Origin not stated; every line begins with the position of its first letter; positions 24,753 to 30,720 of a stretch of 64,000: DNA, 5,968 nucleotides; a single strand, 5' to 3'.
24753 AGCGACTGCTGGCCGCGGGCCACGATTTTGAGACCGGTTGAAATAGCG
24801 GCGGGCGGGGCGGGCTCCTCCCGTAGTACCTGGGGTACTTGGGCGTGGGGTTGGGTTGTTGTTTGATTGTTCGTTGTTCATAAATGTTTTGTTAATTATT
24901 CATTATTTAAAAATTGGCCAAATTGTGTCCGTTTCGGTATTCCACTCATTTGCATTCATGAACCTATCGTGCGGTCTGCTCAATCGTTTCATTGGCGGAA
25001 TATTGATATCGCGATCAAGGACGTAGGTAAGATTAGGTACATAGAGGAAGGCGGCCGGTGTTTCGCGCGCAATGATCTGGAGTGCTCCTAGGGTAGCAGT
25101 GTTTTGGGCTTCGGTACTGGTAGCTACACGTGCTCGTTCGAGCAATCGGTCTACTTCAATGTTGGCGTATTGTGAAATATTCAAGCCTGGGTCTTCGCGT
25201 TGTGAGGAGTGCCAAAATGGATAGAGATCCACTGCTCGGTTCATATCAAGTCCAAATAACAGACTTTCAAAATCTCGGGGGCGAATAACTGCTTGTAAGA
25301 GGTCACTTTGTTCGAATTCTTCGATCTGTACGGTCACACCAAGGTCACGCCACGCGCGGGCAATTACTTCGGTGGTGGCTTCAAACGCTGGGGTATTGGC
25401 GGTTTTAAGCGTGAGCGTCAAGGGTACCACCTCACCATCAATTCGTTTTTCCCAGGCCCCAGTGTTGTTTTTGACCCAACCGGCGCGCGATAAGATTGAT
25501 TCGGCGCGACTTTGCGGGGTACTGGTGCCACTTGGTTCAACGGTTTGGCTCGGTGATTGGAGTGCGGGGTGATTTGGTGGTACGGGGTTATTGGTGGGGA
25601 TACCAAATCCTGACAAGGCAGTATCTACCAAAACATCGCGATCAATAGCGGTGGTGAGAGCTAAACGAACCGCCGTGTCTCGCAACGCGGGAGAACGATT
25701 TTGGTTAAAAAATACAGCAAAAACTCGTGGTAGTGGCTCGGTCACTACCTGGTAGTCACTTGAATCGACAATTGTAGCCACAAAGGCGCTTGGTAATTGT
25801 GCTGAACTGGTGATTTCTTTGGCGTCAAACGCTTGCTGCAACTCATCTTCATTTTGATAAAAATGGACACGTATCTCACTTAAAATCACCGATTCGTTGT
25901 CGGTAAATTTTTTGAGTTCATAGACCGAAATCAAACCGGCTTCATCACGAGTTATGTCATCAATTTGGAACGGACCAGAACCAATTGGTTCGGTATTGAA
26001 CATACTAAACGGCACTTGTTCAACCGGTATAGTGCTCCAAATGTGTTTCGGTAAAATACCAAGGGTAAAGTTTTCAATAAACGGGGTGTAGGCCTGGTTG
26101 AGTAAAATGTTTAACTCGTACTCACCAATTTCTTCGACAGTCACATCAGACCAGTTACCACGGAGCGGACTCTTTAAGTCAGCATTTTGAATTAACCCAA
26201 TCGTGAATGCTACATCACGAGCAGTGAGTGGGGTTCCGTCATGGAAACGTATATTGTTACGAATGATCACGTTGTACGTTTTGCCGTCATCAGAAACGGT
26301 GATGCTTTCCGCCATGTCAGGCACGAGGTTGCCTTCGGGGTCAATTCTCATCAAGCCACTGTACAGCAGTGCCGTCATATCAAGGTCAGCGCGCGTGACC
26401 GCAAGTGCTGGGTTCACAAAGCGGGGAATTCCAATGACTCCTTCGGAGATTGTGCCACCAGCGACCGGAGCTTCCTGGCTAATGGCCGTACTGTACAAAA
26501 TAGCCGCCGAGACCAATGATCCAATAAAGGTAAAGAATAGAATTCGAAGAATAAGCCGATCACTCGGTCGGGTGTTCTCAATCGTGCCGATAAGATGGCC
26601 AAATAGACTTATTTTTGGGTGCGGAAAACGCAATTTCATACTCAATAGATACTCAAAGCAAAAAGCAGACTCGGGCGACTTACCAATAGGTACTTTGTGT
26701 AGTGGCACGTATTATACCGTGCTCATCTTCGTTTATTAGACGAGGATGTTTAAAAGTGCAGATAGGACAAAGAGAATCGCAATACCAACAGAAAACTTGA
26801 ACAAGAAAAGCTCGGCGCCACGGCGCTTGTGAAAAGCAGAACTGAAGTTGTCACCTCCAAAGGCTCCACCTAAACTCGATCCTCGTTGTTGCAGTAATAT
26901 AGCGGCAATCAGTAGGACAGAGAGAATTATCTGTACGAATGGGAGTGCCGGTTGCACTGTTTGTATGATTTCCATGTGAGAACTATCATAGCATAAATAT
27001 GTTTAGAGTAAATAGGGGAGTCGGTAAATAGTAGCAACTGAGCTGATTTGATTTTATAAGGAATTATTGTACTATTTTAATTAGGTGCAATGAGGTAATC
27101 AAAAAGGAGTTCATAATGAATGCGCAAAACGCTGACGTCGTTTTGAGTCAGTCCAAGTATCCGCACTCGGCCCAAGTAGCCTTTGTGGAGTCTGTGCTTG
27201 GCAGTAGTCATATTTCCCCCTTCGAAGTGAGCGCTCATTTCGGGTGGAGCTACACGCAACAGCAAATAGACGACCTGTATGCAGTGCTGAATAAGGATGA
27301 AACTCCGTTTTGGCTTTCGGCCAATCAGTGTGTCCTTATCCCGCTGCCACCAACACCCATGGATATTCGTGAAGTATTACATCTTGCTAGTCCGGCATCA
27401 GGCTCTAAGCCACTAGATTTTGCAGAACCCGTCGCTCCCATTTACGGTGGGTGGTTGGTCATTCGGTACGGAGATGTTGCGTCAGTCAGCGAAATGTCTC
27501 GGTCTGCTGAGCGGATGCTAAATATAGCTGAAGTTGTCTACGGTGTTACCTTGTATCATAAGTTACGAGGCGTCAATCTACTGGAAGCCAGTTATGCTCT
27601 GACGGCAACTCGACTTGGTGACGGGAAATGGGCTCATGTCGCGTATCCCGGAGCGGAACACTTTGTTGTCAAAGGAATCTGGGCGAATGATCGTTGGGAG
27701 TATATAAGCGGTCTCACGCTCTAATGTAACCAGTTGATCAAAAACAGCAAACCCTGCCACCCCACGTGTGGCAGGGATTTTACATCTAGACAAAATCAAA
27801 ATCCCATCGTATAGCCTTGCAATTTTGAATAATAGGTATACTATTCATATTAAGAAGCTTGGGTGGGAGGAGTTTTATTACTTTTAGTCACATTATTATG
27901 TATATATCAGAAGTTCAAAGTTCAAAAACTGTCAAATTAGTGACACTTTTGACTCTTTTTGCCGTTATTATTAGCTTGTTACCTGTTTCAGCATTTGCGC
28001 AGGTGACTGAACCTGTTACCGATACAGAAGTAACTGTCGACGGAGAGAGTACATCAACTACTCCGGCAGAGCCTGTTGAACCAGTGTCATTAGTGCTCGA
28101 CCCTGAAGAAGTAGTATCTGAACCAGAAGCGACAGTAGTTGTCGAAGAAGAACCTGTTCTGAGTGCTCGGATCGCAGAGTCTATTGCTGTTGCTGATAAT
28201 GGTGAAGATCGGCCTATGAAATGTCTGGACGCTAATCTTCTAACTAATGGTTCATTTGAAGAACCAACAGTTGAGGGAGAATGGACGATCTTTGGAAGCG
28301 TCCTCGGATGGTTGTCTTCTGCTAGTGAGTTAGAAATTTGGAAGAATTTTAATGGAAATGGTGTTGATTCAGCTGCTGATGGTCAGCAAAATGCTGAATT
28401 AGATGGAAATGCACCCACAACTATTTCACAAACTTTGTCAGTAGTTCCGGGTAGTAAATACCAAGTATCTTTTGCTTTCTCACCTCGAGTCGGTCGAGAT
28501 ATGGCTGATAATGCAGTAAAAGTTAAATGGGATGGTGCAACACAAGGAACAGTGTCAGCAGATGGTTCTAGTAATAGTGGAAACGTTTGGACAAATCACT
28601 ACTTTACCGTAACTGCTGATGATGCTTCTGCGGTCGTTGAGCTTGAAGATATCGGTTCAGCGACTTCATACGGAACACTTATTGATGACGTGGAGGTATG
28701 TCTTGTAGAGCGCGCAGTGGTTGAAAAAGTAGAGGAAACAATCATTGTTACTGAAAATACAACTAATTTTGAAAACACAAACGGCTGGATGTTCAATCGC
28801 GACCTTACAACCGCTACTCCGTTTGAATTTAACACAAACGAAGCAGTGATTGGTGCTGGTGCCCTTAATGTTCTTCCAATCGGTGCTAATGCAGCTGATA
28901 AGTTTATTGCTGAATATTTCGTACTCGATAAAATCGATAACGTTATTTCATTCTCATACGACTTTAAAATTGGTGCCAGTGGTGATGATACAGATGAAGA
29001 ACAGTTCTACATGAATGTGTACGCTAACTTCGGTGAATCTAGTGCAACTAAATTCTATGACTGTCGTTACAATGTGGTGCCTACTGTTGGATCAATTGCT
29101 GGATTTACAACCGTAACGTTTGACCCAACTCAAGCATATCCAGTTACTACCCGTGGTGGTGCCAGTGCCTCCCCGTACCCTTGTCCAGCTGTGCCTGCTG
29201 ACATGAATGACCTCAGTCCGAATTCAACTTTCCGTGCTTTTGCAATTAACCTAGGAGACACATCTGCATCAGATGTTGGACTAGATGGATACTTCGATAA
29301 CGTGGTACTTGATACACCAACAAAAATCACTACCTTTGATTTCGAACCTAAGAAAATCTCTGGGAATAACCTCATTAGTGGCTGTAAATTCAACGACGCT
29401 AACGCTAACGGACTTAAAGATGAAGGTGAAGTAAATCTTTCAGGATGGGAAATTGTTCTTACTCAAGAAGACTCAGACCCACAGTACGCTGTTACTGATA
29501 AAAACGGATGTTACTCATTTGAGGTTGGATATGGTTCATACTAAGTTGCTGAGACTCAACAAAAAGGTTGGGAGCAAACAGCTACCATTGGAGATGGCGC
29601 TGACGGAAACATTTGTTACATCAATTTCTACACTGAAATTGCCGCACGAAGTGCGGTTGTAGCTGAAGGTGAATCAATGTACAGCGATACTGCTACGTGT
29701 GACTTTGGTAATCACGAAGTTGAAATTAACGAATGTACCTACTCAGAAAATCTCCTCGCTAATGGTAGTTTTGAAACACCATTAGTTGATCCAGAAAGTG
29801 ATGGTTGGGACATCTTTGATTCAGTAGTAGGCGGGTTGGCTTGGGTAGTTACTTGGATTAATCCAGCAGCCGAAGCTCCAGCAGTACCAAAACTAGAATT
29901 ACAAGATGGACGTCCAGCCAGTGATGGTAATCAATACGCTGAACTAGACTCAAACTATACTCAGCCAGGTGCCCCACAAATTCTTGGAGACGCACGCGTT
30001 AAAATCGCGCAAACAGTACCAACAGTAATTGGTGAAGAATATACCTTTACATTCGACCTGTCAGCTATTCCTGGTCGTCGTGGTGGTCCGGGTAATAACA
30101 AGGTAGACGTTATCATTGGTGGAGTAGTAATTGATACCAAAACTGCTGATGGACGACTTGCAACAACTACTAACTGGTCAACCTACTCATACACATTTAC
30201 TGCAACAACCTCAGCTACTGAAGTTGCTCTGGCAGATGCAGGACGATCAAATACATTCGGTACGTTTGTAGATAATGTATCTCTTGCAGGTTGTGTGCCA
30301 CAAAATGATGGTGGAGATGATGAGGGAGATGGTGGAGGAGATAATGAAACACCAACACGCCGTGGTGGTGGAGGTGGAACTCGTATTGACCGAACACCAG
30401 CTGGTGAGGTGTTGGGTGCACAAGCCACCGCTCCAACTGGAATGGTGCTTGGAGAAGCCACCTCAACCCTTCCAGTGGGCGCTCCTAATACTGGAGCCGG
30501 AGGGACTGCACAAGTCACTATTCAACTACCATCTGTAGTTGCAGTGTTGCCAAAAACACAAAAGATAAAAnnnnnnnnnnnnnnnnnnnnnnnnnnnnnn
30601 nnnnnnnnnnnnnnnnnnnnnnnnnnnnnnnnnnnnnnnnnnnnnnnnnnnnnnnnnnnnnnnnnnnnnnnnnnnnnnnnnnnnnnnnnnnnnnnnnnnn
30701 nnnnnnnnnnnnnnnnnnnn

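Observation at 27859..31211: Sortase with an adjacent substrate carrying a non-canonical APNTG sorting signal; the substrate ORF is interrupted by a single in-frame TAA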

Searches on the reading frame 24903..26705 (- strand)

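Call 35: search_protein_families(library=pfam, proteins=[window:24903-26705:-], max_evalue=0.001)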
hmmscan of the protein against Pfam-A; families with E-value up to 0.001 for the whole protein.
window:24903-26705:- (600 aa): 1 family
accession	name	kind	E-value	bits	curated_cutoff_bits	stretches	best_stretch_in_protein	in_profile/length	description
PF00496.27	SBP_bac_5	-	4.4e-60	204.2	32.4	1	127-486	2-346/368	Bacterial extracellular solute-binding proteins, family 5 Middle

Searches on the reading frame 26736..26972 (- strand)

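Call 35: search_protein_families(library=pfam, proteins=[window:26736-26972:-], max_evalue=0.001)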
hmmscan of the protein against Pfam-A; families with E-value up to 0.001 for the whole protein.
window:26736-26972:- (78 aa): 1 family
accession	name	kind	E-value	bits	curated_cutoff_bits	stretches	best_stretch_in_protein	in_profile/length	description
PF03840.19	SecG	-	3.7e-13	49.8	29.2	1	12-74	4-66/70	Preprotein translocase SecG subunit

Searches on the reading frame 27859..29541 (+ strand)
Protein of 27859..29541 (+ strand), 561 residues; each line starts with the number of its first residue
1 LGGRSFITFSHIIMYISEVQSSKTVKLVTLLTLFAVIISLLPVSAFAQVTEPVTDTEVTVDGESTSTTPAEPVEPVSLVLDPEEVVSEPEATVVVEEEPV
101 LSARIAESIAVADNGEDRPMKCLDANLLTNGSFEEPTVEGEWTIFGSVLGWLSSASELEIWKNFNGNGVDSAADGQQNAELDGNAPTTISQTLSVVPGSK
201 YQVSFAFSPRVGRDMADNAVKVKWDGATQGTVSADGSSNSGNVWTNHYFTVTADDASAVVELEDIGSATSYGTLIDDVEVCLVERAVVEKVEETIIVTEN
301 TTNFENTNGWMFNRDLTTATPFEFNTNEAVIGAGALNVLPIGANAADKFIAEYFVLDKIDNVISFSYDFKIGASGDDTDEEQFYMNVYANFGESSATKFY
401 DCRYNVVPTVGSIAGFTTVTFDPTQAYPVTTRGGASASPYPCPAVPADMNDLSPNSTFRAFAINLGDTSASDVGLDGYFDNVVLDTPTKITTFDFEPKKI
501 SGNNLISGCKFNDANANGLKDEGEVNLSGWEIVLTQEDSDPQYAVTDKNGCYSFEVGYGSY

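Call 4: search_protein_families(library=pfam, proteins=[window:27859-29541:+], max_evalue=0.01)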
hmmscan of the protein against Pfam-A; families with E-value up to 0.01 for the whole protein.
window:27859-29541:+ (561 aa): 2 families
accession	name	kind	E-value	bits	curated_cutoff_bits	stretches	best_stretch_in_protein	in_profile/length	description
PF04862.18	DUF642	-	7.7e-08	32.7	27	1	127-280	2-156/157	Protein of unknown function (DUF642)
PF17210.9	SdrD_B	-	1.7e-06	28.7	29.7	1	511-555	8-53/112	SdrD B-like domain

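Call 5: search_protein_families(library=ncbifam, proteins=[window:27859-29541:+], max_evalue=0.01)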
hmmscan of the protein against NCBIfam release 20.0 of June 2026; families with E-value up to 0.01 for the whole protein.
window:27859-29541:+ (561 aa): 2 families
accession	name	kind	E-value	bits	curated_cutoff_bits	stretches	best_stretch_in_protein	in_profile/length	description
TIGR04362.1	choice_anch_C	subfamily_domain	4.8e-16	59.4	120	1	126-280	1-157/157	choice-of-anchor C family protein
NF012221.1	MARTX_Nterm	equivalog_domain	5.7e-08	30.4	700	1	119-303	1454-1621/1910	MARTX multifunctional-autoprocessing repeats-in-toxin holotoxin RtxA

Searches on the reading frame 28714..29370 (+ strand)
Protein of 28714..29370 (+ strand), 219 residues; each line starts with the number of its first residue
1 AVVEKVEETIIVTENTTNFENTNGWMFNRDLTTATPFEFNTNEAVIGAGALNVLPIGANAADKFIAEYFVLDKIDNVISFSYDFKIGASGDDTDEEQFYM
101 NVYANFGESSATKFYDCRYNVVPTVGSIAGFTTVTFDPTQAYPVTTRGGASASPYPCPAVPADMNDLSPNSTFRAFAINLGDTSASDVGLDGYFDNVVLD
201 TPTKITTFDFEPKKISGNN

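Call 74: predict_structure(alignment_id=A3)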
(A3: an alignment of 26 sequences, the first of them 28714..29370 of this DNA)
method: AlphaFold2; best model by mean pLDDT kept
length: 219 residues; sequences in the alignment: 26
mean_pLDDT: 94.8   pTM: 0.90
mean pLDDT of the five models: 94.8, 94.3, 94.1, 93.9, 93.4
residues with pLDDT >= 90: 198; 70-90: 16; 50-70: 4; < 50: 1
segments of 3 or more residues with pLDDT < 50: none
pLDDT, mean of each block of 10 residues (from residue 1): 88 94 94 94 95 94 96 98 97 96 97 95 97 98 97 97 98 98 92 98 98 72
secondary structure, 60 per line:
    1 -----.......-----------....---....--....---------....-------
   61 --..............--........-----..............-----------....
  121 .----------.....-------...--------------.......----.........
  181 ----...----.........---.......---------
elements in order: E6-12 E24-27 E37-40 E50-53 E63-73 E79-86 H92-97 E98-105 E117-121 E132-136 E144-146 H161-167 E172-180 E192-200 E204-210

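Call 77: fold_search(model_id=the predicted structure, library=pdb)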
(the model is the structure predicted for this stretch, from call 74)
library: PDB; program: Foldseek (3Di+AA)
matches with E <= 10: 1228; with E <= 0.001: 37
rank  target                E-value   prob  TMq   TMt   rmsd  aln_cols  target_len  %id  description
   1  2y6j                  3.3e-05  1.00  0.41  0.51   6.0       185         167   14  X-2 engineered mutated CBM4-2 Carbohydrate Binding Module from a Thermostable Rhodothermus marinus Xylanase (released 2012-03-07)
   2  1wky                  4.6e-05  1.00  0.42  0.23   4.6       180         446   12  Crystal structure of alkaline mannanase from Bacillus sp. strain JAMB-602: catalytic domain and its Carbohydrate Binding (released 2005-06-15)
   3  2zey_A                7.7e-05  1.00  0.45  0.64   4.6       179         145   12  Family 16 carbohydrate binding module (released 2008-03-04)
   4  8xmz_A                8.1e-05  1.00  0.39  0.58   5.4       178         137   12  Crystal structure of a novel porphyran-binding carbohydrate binding module (released 2024-01-17)
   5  2y64_A                8.1e-05  1.00  0.43  0.54   5.4       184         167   15  Xylopentaose binding mutated (X-2 L110F) CBM4-2 Carbohydrate Binding Module from a Thermostable Rhodothermus marinus X (released 2012-03-07)
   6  8qpg_TA               1.5e-04  1.00  0.40  0.23   5.6       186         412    7  Turret of Haloferax tailed virus 1 (released 2024-10-09)
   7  3gdb                  1.7e-04  1.00  0.36  0.15   5.7       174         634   12  Crystal structure of Spr0440 glycoside hydrolase domain, Endo-D from Streptococcus pneumoniae R6 (released 2009-03-17)
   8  6r31_A                1.8e-04  1.00  0.52  0.64   5.9       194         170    8  Family 11 Carbohydrate-Binding Module from Clostridium thermocellum in complex with beta-1,3-1,4-mixed-linked tetrasac (released 2020-02-05)
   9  1v0a                  2.1e-04  1.00  0.52  0.64   8.8       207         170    8  Family 11 Carbohydrate-Binding Module of cellulosomal cellulase Lic26A-Cel5E of Clostridium thermocellum (released 2005-01-12)
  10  2y6k_A                2.2e-04  1.00  0.40  0.51   6.0       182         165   14  Xylotetraose bound to X-2 engineered mutated CBM4-2 Carbohydrate Binding Module from a Thermostable Rhodothermus marin (released 2012-03-07)
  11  6r3m_A                2.3e-04  1.00  0.48  0.58  11.5       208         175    9  Family 11 Carbohydrate-Binding Module from Clostridium thermocellum in complex with beta-1,3-1,4-mixed-linked tetrasac (released 2020-02-05)
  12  3oeb_A                2.6e-04  1.00  0.45  0.65   4.5       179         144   12  Crystal structure of the Q121E mutant of C.polysaccharolyticus CBM16-1 bound to mannopentaose (released 2010-08-25)
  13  2xom_A                2.9e-04  1.00  0.39  0.55   6.2       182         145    8  Atomic resolution structure of TmCBM61 in complex with beta-1,4- galactotriose (released 2010-09-08)
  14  2zew_B                3.1e-04  1.00  0.44  0.62   4.6       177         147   12  Family 16 Cabohydrate Binding Domain Module 1 (released 2008-03-04)
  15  1gui_A                3.5e-04  1.00  0.34  0.44   7.2       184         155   12  CBM4 structure and function (released 2002-09-26)
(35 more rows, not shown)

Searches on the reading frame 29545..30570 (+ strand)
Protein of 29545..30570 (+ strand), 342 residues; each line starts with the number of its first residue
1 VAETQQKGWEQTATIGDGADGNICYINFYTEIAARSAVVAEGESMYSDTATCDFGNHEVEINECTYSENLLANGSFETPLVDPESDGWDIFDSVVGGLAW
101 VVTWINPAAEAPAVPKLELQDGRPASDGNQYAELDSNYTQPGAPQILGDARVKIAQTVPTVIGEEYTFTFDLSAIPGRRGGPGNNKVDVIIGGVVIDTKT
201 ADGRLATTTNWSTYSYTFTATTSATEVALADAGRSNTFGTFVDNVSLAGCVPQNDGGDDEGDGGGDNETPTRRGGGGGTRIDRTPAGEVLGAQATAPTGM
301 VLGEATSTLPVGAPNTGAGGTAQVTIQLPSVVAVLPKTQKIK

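Call 4: search_protein_families(library=pfam, proteins=[window:29545-30570:+], max_evalue=0.01)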
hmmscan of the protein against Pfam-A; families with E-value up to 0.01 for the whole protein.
window:29545-30570:+ (342 aa): 2 families
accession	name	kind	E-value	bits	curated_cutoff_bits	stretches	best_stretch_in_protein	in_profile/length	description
PF04862.18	DUF642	-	5.2e-08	33.3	27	1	151-247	65-156/157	Protein of unknown function (DUF642)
PF22825.2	HpiC1-like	-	0.00015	22.3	27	1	72-225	6-146/174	HpiC1 cyclase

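Call 5: search_protein_families(library=ncbifam, proteins=[window:29545-30570:+], max_evalue=0.01)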
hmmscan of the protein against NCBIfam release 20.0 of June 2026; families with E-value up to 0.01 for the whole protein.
window:29545-30570:+ (342 aa): 1 family
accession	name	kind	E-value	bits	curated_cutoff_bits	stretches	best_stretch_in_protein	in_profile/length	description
TIGR04362.1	choice_anch_C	subfamily_domain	2.1e-15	57.3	120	1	69-246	1-156/157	choice-of-anchor C family protein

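Call 48: list_cluster_members(proteins=[window:29677-30570:+, P0003, P0121])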
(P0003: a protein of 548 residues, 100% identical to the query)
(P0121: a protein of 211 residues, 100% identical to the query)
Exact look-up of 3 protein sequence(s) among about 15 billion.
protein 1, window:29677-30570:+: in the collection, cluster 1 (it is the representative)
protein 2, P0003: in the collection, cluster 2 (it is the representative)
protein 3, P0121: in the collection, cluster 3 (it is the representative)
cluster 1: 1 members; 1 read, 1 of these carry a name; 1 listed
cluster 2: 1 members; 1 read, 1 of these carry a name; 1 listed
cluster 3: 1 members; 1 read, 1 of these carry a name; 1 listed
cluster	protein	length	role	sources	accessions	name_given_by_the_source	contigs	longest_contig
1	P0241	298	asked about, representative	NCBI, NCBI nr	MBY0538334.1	DUF642 domain-containing protein [Patescibacteria group bacterium]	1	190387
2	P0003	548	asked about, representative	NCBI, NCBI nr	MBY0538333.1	DUF642 domain-containing protein [Patescibacteria group bacterium]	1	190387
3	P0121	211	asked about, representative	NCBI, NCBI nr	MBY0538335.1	class F sortase [Patescibacteria group bacterium]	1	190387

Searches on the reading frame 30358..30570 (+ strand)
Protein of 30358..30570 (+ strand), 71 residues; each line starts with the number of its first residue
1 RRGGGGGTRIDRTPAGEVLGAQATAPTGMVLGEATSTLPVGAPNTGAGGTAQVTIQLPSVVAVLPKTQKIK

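Call 18: search_protein_families(library=ncbifam, proteins=[window:30358-30570:+], max_evalue=10)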
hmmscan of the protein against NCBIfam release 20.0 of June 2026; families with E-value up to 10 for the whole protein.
seq(71 aa): 1 family
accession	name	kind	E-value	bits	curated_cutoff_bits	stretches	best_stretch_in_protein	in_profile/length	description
NF058571.1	GVDTG_CTERM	domain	0.0035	17.6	29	1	39-55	2-18/44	GVDTG sorting domain-containing protein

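Call 19: search_protein_families(library=pfam, proteins=[window:30358-30570:+], max_evalue=10)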
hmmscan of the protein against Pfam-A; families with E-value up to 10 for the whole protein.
seq(71 aa): 0 families
